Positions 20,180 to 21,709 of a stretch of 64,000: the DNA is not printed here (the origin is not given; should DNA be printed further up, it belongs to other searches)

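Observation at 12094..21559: Free-standing HMG-CoA-synthase 'beta-branching' cassette embedded in a lipid-type locus with no PKS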

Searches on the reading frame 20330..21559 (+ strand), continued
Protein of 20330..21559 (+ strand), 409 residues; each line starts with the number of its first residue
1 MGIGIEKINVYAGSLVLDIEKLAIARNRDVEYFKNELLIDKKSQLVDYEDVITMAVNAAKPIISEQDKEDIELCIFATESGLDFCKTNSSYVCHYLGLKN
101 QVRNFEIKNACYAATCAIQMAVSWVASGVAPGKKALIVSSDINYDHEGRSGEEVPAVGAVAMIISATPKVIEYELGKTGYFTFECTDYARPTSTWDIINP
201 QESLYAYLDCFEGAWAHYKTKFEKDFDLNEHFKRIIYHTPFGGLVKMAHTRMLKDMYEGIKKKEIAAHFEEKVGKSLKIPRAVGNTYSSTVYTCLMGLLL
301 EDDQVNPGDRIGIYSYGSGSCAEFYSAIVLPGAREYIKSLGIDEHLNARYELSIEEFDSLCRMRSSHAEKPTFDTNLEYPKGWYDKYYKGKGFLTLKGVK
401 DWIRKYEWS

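Call 58: search_protein_families(library=ncbifam, proteins=[L020:14003-15259:+, L004:5754-7025:+, L003:10190-11317:+, L020:12846-13655:+, L020:5731-6864:+, L020:6890-7828:+, L087:10804-12312:+, L087:4046-4852:+, L088:16243-17169:+, L001:4032-4925:+], max_evalue=0.00001)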
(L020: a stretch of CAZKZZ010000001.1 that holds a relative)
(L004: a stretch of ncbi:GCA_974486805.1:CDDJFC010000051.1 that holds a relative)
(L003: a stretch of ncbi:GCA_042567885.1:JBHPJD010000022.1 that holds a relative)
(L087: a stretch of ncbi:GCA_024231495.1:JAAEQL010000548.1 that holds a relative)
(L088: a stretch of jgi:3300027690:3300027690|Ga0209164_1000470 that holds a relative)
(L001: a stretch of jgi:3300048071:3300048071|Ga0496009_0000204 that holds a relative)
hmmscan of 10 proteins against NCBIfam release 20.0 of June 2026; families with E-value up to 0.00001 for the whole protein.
L020:14003-15259:+ (418 aa): 11 families
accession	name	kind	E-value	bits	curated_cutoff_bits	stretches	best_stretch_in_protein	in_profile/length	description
TIGR01825.1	gly_Cac_T_rel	subfamily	4.2e-102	341.7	535.4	1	61-411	28-378/385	BioF/Kbl family PLP-dependent acyltransferase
TIGR00858.1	bioF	equivalog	7.4e-98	327.6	426.45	1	60-407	15-363/365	8-amino-7-oxononanoate synthase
NF005394.0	PRK06939.1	equivalog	3.3e-95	319.2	460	1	61-411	36-390/397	glycine C-acetyltransferase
NF047600.1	SerpalmtaseCFB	equivalog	8.3e-95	317.7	640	1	64-412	41-389/395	serine palmitoyltransferase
NF047599.1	SerpalmtaseBetaP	equivalog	5.9e-85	285.3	500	1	65-411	42-389/394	serine palmitoyltransferase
TIGR01822.1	2am3keto_CoA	equivalog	7.8e-82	275.3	493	1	63-407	37-382/393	glycine C-acetyltransferase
TIGR01821.1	5aminolev_synth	equivalog_domain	1.6e-73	247.9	338.55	1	61-411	40-393/402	5-aminolevulinate synthase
NF047603.1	SerpalmtaseAlphaP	equivalog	1.9e-71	240.8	670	1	66-409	45-390/399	serine palmitoyltransferase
NF005526.0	PRK07179.1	equivalog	8.9e-57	192.5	428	1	34-412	23-396/407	alpha-hydroxyketone-type quorum-sensing autoinducer synthase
NF005697.0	PRK07505.1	subfamily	1.4e-40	139.2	342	1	59-414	41-401/405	hypothetical protein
NF004608.1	PRK05937.1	equivalog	5.4e-29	101.1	399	1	96-331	39-277/366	8-amino-7-oxononanoate synthase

L004:5754-7025:+ (423 aa): 12 families
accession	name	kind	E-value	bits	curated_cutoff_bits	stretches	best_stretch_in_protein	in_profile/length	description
NF005394.0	PRK06939.1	equivalog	1.7e-83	280.6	460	1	34-419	15-395/397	glycine C-acetyltransferase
TIGR00858.1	bioF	equivalog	8.8e-79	264.9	426.45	1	58-409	14-362/365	8-amino-7-oxononanoate synthase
TIGR01825.1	gly_Cac_T_rel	subfamily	6.8e-78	262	535.4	1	66-421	34-385/385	BioF/Kbl family PLP-dependent acyltransferase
NF047600.1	SerpalmtaseCFB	equivalog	5.2e-75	252.6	640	1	23-418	7-392/395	serine palmitoyltransferase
NF047599.1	SerpalmtaseBetaP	equivalog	1.3e-72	244.6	500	1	66-417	44-392/394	serine palmitoyltransferase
TIGR01822.1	2am3keto_CoA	equivalog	2.4e-72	244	493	1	34-418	11-390/393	glycine C-acetyltransferase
NF047603.1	SerpalmtaseAlphaP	equivalog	1.8e-59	201.4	670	1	70-410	50-388/399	serine palmitoyltransferase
TIGR01821.1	5aminolev_synth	equivalog_domain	1e-57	195.8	338.55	1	70-412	50-391/402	5-aminolevulinate synthase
NF005526.0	PRK07179.1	equivalog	1.6e-53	181.7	428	1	67-419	56-400/407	alpha-hydroxyketone-type quorum-sensing autoinducer synthase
NF005697.0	PRK07505.1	subfamily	4.6e-38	130.9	342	1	56-412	41-396/405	hypothetical protein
NF004608.1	PRK05937.1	equivalog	1.2e-24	86.8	399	1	131-383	73-318/366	8-amino-7-oxononanoate synthase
NF041364.1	GntC_guanitoxin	equivalog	4.5e-06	25.8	415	1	216-295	155-237/356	guanitoxin biosynthesis PLP-dependent (S)-gamma-hydroxy-L-arginine cyclodehydratase GntC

L003:10190-11317:+ (375 aa): 11 families
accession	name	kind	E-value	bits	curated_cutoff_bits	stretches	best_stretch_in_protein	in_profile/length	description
TIGR00858.1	bioF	equivalog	4.1e-106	354.8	426.45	1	12-366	11-363/365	8-amino-7-oxononanoate synthase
NF047600.1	SerpalmtaseCFB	equivalog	7.6e-102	340.9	640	1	4-371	25-389/395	serine palmitoyltransferase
TIGR01825.1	gly_Cac_T_rel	subfamily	2e-99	332.8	535.4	1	7-367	18-375/385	BioF/Kbl family PLP-dependent acyltransferase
NF005394.0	PRK06939.1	equivalog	1.1e-91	307.5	460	1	13-369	32-389/397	glycine C-acetyltransferase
NF047599.1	SerpalmtaseBetaP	equivalog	9.7e-86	287.9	500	1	8-368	28-387/394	serine palmitoyltransferase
TIGR01822.1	2am3keto_CoA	equivalog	9.5e-73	245.3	493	1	15-369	31-385/393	glycine C-acetyltransferase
TIGR01821.1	5aminolev_synth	equivalog_domain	2.5e-69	234.1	338.55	1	18-367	41-390/402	5-aminolevulinate synthase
NF047603.1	SerpalmtaseAlphaP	equivalog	1.6e-66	224.7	670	1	3-364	25-386/399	serine palmitoyltransferase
NF005526.0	PRK07179.1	equivalog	2.6e-50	171.2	428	1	21-368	53-393/407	alpha-hydroxyketone-type quorum-sensing autoinducer synthase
NF005697.0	PRK07505.1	subfamily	2.7e-39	134.9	342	1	7-372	33-400/405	hypothetical protein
NF004608.1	PRK05937.1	equivalog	2.6e-36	125.2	399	1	23-278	3-264/366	8-amino-7-oxononanoate synthase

L020:12846-13655:+ (269 aa): 180 families (the best 25 are shown)
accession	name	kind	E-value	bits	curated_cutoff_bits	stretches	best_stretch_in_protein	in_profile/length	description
NF005975.0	PRK08063.1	equivalog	6.6e-27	94.4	328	1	7-251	3-246/250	enoyl-[acyl-carrier-protein] reductase FabL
NF005559.1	PRK07231.1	subfamily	1.1e-25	90.6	215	1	6-251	2-247/249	glucose 1-dehydrogenase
NF009468.0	PRK12826.1-4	equivalog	2.2e-23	83.3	318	1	5-251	4-247/256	SDR family oxidoreductase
NF004202.0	PRK05653.2-2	equivalog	1e-20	74.4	333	1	5-250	4-246/259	3-oxoacyl-ACP reductase FabG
NF005908.0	PRK07889.1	equivalog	2.5e-20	73.3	299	1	5-253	4-253/256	enoyl-ACP reductase FabI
NF006693.0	PRK09242.1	equivalog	1.1e-19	70.6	328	1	5-251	7-253/258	SDR family oxidoreductase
NF005615.0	PRK07370.1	equivalog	2.1e-19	69.8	391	1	4-253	3-256/259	enoyl-ACP reductase FabI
NF006266.0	PRK08415.1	equivalog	2.3e-19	69.8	441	1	6-257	3-255/274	enoyl-ACP reductase FabI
NF006393.0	PRK08642.1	equivalog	2.8e-19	69.6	292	1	5-251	3-251/254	3-oxoacyl-ACP reductase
NF006493.1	PRK08936.1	subfamily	1.9e-18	66.7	420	1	5-251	4-250/261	glucose-1-dehydrogenase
NF009466.0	PRK12826.1-2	subfamily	2.1e-18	66.7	222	1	9-251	4-244/248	3-oxoacyl-ACP reductase FabG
NF004778.0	PRK06124.1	equivalog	2.8e-18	66.3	303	1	4-251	7-252/256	SDR family oxidoreductase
NF004818.0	PRK06172.1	equivalog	7.3e-18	64.8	336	1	4-251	3-250/253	SDR family oxidoreductase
NF005893.0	PRK07856.1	equivalog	7.4e-18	64.7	255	1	3-250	4-240/255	SDR family oxidoreductase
NF004746.0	PRK06077.1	equivalog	1.6e-17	63.8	320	1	4-251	2-245/252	3-ketoacyl-(acyl-carrier-protein) reductase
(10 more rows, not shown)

L020:5731-6864:+ (377 aa): 0 families

L020:6890-7828:+ (312 aa): 8 families
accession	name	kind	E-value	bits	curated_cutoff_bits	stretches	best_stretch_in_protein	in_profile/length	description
TIGR00128.1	fabD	equivalog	1.5e-81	274.1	260.9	1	1-291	1-287/290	ACP S-malonyltransferase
TIGR03131.1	malonate_mdcH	equivalog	1.6e-62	211.6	297.9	1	4-308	2-293/297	malonate decarboxylase subunit epsilon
NF045894.1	PKS_plus_SDR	equivalog_domain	2.5e-43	148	1740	1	2-292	531-816/1515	type I polyketide synthase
TIGR02813.1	omega_3_PfaA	subfamily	4.5e-38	129.8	1010.1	1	2-294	580-883/2582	polyketide-type polyunsaturated fatty acid synthase PfaA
NF040607.1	mycolic_Pks13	equivalog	7.3e-20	70.1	2100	1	3-282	665-945/1680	polyketide synthase Pks13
NF037940.1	PKS_MbtD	equivalog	1.4e-17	63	1150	1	2-277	91-360/978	mycobactin polyketide synthase MbtD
NF041183.1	Pks2_ls1_myc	equivalog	1.5e-15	55.2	2400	1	4-283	534-806/2086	sulfolipid-1 biosynthesis phthioceranic/hydroxyphthioceranic acid synthase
NF037941.1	PKS_NbtC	equivalog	7.7e-15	53.9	1150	1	2-278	96-371/1027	nocobactin polyketide synthase NbtC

L087:10804-12312:+ (502 aa): 15 families
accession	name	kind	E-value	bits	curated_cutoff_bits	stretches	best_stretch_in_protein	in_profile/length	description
TIGR02730.1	carot_isom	equivalog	2.5e-46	158.5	586.9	1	6-497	1-488/493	carotenoid isomerase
TIGR02734.1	crtI_fam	subfamily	2e-37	129.1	238.1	1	8-501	1-492/504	phytoene desaturase family protein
TIGR02733.1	desat_CrtD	equivalog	9.2e-36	123.5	549.7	2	181-500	183-491/492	C-3',4' desaturase CrtD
NF058655.1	CrtID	equivalog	1.6e-25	89.9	640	1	8-489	1-473/478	bifunctional phytoene desaturase/3,4-desaturase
NF045637.1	carotdesatCrtDProt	equivalog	1.7e-22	79.7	580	1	217-499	211-484/485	1-hydroxycarotenoid 3,4-desaturase CrtD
NF005560.0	PRK07233.1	equivalog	3.2e-17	62.5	252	1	8-83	3-78/435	hypothetical protein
NF045689.1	BCarotKetCrtO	equivalog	2.1e-16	59.6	1000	1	165-501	180-539/563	beta-carotene ketolase CrtO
NF042421.1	hydcarot_desat_CrtD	equivalog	2.4e-11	42.8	500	1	8-489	4-475/487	1-hydroxycarotenoid 3,4-desaturase CrtD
TIGR03467.1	HpnE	equivalog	4.3e-11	42.8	283.05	1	8-83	1-78/430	hydroxysqualene dehydroxylase HpnE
NF005548.0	PRK07208.1-4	equivalog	2.4e-09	36.3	389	1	7-81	5-79/488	hypothetical protein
NF005545.0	PRK07208.1-1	equivalog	6.6e-08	31.4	451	1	4-82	6-85/504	hypothetical protein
TIGR00562.1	proto_IX_ox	equivalog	4.5e-07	28.8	97.85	1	5-107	2-107/470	protoporphyrinogen oxidase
NF053717.1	VnlPnlRedVprA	equivalog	9.4e-07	28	600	1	4-83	5-78/481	vinyl phenol reductase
NF003585.0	PRK05249.1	equivalog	1e-06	27.7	465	1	2-46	3-47/464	Si-specific NAD(P)(+) transhydrogenase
NF008845.0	PRK11883.1-5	equivalog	3.5e-06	25.6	560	0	5-81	4-86/468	protoporphyrinogen oxidase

L087:4046-4852:+ (268 aa): 30 families (the best 25 are shown)
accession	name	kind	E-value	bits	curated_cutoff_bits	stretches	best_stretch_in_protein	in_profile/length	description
TIGR02427.1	protocat_pcaD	equivalog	1e-35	123.4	255.85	1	11-265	2-250/251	3-oxoadipate enol-lactonase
NF051488.1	bifunc_PcaDC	exception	4e-29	101.9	390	1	14-265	5-250/375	bifunctional 3-oxoadipate enol-lactonase/4-carboxymuconolactone decarboxylase PcaDC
TIGR03611.1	RutD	equivalog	3.6e-25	88.8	238.5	2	11-122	1-113/258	pyrimidine utilization protein D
NF052610.1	macro_16_ester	equivalog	1.1e-22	80.7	420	1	5-246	7-260/281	alpha/beta fold macrolide esterase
NF051487.1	bifunc_PcaCD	exception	6.9e-22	78.1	430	1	23-265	172-411/413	bifunctional 4-carboxymuconolactone decarboxylase/3-oxoadipate enol-lactonase PcaCD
NF041759.1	mac_hydro_EstT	equivalog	9.1e-20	71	450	1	4-135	5-138/278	macrolide hydrolase EstT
NF050089.1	i_nPHAscl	equivalog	1.3e-18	67.1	300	1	18-182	13-176/288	intracellular short-chain-length polyhydroxyalkanoate depolymerase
NF053693.1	esterase_mleCBF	exception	2.4e-18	66.5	564.5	2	7-124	9-129/279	CBF family alpha/beta fold macrolide esterase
NF011457.0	PRK14875.1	equivalog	1.2e-17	63.9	307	1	11-121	122-230/372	acetoin dehydrogenase dihydrolipoyllysine-residue acetyltransferase subunit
TIGR03056.1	bchO_mg_che_rel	equivalog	6.5e-15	54.9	172.55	1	19-264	24-276/278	alpha/beta fold hydrolase BchO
TIGR03695.1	menH_SHCHC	equivalog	1.6e-14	54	208.55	1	24-125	3-107/252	2-succinyl-6-hydroxy-2,4-cyclohexadiene-1-carboxylate synthase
NF045632.1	hydroxlase_HsaD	equivalog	2.1e-14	53.2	400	1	7-128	20-143/290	4,5:9,10-diseco-3-hydroxy-5,9,17-trioxoandrosta-1(10),2-diene-4-oate hydrolase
TIGR01738.1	bioH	equivalog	9.2e-14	51.7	206.95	1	26-121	7-97/245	pimeloyl-ACP methyl ester esterase BioH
NF033124.1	estX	equivalog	2.7e-13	49.7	600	1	4-130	6-136/280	macrolide esterase EstX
TIGR01250.1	pro_imino_pep_2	subfamily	3.9e-13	49.6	167.65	1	7-123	10-130/288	proline iminopeptidase-family hydrolase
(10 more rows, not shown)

L088:16243-17169:+ (308 aa): 9 families
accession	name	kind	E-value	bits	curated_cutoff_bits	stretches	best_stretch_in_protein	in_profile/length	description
TIGR00530.1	AGP_acyltrn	subfamily_domain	1.1e-21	76.9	102.95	1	93-208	14-129/130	1-acylglycerol-3-phosphate O-acyltransferase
NF006386.0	PRK08633.1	equivalog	2.2e-15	55.5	1221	1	22-211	374-555/1147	acyl-[ACP]--phospholipid O-acyltransferase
NF011593.0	PRK15018.1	equivalog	2.5e-11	43.8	501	1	69-210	45-181/245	1-acylglycerol-3-phosphate O-acyltransferase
NF052552.1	LyOrLpactfOlsARHOCB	equivalog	8e-09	34.9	300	1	41-207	40-199/271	lyso-ornithine lipid O-acyltransferase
NF005291.0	PRK06814.1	equivalog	1.2e-08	33.4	1349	1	5-210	372-565/1140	acyl-[ACP]--phospholipid O-acyltransferase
NF005959.0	PRK08043.1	equivalog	1.8e-08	33.1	886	1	69-211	2-140/719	bifunctional acyl-ACP--phospholipid O-acyltransferase/long-chain-fatty-acid--ACP ligase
NF052553.1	LyOrLpactfOlsABRUA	equivalog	1.6e-07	30.7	300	1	32-188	14-156/263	lyso-ornithine lipid O-acyltransferase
NF010621.0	PRK14014.1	domain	2.3e-07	30.2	186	1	21-199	11-204/301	acetyltransferase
NF058536.1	LPAAT_acyl_YihG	equivalog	1.9e-06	27.3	260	1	23-200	8-200/290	1-acylglycerol-3-phosphate O-acyltransferase, YihG family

L001:4032-4925:+ (297 aa): 17 families
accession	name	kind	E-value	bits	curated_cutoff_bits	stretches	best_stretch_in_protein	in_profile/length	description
NF006270.0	PRK08419.1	equivalog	1.1e-38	133.2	248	1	13-294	9-295/298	lipid A biosynthesis lauroyl acyltransferase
TIGR02207.1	lipid_A_htrB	subfamily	1.2e-30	106.9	297.8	1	3-290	8-294/303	LpxL/LpxP family Kdo(2)-lipid IV(A) lauroyl/palmitoleoyl acyltransferase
NF006487.0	PRK08905.1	equivalog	5.4e-28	97.9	281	1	14-289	3-275/290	lysophospholipid acyltransferase family protein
NF005919.0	PRK07920.1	equivalog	2.1e-24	86.2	209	1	17-290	18-296/311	phosphatidylinositol mannoside acyltransferase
NF005340.0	PRK06860.1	subfamily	2.4e-23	82.8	398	1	6-291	17-301/309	lipid A biosynthesis lauroyl acyltransferase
NF005120.0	PRK06553.1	equivalog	3.8e-23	82.3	273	1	3-288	16-307/308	lipid A biosynthesis lauroyl acyltransferase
NF006438.0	PRK08734.1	equivalog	2.2e-21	76.2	363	1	17-287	13-285/305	lauroyl acyltransferase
NF004569.0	PRK05906.1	equivalog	5.7e-21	74.8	439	1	95-292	118-317/454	lipid A biosynthesis lauroyl acyltransferase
NF004191.0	PRK05646.1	equivalog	2.8e-20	72.7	491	1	6-290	14-298/310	lipid A biosynthesis lauroyl acyltransferase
NF006437.0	PRK08733.1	equivalog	1.9e-18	66.7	540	1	3-289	14-296/306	LpxL/LpxP family Kdo(2)-lipid IV(A) lauroyl/palmitoleoyl acyltransferase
NF006432.0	PRK08706.1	equivalog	4.3e-18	65.6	384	1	16-289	6-280/289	lipid A biosynthesis lauroyl acyltransferase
NF006507.0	PRK08943.1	subfamily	8.8e-17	61.1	337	1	2-285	19-302/322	lipid A biosynthesis (KDO)2-(lauroyl)-lipid IVA acyltransferase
NF005399.0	PRK06946.1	subfamily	2.2e-16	59.9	343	1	11-289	7-285/294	lipid A biosynthesis lauroyl acyltransferase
TIGR02208.1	lipid_A_msbB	equivalog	5.8e-16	58.6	336.05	1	2-286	9-293/305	lauroyl-Kdo(2)-lipid IV(A) myristoyltransferase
NF005150.0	PRK06628.1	equivalog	7.9e-16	58.3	350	1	54-288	56-289/290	lipid A biosynthesis lauroyl acyltransferase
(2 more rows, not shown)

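Call 66: find_related_loci(query=A1, collection=metagenome_contigs, flank=10000)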
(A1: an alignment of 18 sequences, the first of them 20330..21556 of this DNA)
Query A1 (409 aa) in metagenome_contigs; peptide patterns used: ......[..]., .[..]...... (x = any residue, [..] = any of these).
76 stretches matched a pattern; 19 encode a relative of the query (tblastn E <= 1e-3); 19 distinct loci.
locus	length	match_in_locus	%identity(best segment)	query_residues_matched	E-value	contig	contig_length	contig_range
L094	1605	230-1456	100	1-409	0e+0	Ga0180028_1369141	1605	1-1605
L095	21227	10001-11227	81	1-409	0e+0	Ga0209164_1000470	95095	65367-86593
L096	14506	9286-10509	80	1-409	0e+0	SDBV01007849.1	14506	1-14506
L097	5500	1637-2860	79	1-409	0e+0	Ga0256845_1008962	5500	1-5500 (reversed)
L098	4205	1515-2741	78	1-409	0e+0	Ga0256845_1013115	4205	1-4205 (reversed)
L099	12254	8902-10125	79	1-409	0e+0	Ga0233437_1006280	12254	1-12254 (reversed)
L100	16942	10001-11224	80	1-409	0e+0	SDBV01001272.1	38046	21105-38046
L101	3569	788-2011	76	1-409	0e+0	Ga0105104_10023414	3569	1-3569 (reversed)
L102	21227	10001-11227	78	1-409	0e+0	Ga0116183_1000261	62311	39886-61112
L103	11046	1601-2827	78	1-409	0e+0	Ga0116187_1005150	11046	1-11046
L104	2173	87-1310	75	1-409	0e+0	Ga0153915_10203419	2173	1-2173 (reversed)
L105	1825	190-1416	74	1-409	0e+0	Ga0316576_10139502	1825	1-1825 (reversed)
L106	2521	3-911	73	106-409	3e-167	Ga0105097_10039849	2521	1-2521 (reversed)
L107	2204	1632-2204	79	1-191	4e-104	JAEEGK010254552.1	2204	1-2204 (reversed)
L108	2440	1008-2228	38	1-409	2e-89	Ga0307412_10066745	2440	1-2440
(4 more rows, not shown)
